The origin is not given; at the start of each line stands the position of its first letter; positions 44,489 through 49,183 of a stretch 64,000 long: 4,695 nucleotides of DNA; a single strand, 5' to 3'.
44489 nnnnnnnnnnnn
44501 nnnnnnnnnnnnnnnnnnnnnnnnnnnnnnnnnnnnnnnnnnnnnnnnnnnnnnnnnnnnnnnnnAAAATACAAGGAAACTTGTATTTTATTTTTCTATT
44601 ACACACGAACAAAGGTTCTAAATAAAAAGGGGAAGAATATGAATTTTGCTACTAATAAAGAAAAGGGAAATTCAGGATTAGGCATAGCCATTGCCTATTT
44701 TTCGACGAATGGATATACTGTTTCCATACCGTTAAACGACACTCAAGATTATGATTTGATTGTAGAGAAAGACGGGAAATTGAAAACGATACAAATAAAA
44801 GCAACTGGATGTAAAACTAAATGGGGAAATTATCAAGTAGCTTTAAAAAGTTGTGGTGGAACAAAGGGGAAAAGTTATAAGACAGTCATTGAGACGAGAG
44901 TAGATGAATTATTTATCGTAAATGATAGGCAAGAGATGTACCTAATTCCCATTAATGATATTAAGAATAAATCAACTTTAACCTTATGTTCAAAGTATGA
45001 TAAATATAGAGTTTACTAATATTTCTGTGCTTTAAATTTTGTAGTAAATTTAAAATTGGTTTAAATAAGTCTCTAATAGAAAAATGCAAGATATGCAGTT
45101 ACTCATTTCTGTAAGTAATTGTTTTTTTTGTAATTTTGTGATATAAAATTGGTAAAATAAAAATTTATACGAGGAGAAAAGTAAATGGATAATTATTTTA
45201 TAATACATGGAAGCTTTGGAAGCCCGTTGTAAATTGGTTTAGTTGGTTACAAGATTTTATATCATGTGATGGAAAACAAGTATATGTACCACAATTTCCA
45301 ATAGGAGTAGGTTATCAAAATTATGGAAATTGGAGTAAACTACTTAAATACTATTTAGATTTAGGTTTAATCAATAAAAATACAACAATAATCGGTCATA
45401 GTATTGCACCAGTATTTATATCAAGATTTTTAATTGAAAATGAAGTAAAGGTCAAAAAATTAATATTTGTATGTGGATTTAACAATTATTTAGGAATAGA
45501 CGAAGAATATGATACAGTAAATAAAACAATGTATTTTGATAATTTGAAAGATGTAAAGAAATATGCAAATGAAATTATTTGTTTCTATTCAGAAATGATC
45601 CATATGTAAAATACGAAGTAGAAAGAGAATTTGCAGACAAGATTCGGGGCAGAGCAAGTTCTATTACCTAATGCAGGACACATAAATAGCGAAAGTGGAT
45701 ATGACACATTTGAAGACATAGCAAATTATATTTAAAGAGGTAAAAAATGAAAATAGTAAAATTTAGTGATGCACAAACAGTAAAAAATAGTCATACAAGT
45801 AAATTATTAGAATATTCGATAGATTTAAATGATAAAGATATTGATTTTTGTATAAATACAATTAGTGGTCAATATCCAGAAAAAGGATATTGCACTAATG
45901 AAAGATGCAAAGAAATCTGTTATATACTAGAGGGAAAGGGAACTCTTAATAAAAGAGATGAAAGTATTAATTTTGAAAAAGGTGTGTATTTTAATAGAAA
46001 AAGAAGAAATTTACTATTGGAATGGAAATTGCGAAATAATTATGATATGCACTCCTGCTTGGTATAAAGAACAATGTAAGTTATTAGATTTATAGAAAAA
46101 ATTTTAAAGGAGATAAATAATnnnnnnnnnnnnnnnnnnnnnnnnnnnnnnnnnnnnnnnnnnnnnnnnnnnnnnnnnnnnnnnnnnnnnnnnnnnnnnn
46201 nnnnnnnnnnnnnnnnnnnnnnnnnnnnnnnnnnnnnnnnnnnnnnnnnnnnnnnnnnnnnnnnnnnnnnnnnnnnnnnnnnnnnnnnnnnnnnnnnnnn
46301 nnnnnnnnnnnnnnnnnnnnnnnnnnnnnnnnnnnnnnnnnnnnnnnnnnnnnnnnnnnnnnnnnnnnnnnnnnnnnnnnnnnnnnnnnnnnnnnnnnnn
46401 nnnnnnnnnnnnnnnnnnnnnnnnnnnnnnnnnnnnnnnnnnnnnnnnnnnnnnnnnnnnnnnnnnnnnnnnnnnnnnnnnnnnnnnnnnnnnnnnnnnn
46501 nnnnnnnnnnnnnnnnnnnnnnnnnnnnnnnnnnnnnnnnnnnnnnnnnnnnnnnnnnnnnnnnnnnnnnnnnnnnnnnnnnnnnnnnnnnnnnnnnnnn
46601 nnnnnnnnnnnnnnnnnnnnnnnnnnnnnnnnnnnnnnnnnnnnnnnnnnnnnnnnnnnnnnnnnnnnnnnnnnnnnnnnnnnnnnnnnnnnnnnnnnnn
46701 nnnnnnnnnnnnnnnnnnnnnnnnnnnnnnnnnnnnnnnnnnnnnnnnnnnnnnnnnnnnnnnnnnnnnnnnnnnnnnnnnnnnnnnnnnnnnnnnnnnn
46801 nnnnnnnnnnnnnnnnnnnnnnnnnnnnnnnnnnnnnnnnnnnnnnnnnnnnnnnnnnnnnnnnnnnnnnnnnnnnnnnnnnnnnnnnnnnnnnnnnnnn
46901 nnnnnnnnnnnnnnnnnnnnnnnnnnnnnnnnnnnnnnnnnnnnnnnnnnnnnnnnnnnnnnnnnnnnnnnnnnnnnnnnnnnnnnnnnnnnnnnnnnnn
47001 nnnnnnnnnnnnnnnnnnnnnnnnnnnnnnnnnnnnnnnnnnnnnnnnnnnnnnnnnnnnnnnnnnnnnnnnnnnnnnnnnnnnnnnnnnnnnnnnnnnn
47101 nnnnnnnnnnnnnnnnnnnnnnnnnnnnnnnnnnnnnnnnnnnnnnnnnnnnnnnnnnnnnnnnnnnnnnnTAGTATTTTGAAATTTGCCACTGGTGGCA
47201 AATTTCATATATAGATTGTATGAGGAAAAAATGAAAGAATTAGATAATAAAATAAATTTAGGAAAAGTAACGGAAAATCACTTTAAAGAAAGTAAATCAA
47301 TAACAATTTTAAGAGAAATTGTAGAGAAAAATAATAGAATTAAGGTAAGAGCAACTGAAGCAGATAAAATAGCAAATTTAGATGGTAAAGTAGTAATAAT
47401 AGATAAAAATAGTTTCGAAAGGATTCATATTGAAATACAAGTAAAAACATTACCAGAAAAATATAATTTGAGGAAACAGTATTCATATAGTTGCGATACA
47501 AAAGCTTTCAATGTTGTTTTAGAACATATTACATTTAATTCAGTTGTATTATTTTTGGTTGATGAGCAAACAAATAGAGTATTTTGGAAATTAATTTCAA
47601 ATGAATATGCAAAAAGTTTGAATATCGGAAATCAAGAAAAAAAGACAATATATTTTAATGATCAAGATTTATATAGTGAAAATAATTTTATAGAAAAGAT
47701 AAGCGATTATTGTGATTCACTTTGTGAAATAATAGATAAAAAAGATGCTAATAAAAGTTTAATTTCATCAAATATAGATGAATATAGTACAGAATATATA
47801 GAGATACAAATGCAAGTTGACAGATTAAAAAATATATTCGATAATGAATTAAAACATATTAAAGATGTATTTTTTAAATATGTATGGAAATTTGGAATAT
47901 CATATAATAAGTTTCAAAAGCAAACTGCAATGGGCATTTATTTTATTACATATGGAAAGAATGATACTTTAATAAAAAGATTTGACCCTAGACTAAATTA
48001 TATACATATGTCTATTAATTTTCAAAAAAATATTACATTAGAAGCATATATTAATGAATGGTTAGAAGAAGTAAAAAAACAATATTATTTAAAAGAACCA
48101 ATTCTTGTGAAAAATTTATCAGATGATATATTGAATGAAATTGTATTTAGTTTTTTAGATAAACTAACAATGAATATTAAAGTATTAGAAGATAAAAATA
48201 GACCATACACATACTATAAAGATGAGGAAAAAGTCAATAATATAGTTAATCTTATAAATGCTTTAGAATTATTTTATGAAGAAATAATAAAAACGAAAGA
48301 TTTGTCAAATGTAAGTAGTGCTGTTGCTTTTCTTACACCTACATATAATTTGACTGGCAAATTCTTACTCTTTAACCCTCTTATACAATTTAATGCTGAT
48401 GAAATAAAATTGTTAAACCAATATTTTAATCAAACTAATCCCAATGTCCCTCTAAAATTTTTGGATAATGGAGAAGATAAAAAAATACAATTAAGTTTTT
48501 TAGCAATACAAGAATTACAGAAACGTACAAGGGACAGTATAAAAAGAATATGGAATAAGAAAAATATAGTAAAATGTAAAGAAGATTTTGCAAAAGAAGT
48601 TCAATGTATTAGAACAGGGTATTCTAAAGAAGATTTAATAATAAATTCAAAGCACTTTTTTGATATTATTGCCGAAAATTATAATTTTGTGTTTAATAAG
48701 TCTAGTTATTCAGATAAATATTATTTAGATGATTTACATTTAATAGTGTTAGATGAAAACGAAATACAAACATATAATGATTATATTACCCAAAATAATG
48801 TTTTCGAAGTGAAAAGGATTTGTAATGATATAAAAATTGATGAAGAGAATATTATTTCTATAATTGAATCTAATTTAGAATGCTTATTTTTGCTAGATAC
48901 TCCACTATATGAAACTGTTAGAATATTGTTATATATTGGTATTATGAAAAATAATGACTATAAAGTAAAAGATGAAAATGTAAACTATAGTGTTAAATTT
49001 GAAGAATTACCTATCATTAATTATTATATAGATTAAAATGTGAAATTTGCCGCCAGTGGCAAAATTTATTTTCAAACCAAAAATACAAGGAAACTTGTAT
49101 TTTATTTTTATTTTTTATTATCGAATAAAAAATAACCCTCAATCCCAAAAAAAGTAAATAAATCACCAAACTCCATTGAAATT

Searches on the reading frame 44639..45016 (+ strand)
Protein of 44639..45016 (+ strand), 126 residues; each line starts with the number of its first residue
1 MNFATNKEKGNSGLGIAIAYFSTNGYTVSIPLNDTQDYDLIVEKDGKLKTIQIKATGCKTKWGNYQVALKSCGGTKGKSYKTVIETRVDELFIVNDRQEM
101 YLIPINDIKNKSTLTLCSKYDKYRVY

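Call 74: search_protein_families(library=pfam, proteins=[window:44639-45016:+], max_evalue=0.001)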
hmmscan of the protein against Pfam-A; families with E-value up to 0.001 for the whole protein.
window:44639-45016:+ (126 aa): 1 family
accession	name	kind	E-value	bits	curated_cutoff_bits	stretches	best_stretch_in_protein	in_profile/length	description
PF11645.14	PDDEXK_5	-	1.3e-17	64.5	26.1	1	6-112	3-113/138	PD-(D/E)XK endonuclease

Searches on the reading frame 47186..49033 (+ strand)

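Call 74: search_protein_families(library=pfam, proteins=[window:47186-49033:+], max_evalue=0.001)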
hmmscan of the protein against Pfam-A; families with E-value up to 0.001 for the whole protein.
window:47186-49033:+ (616 aa): 1 family
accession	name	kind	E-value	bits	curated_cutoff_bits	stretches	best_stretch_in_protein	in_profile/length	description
PF14280.11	DUF4365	-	9.1e-07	29.5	24.3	1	35-165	1-129/139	Domain of unknown function (DUF4365)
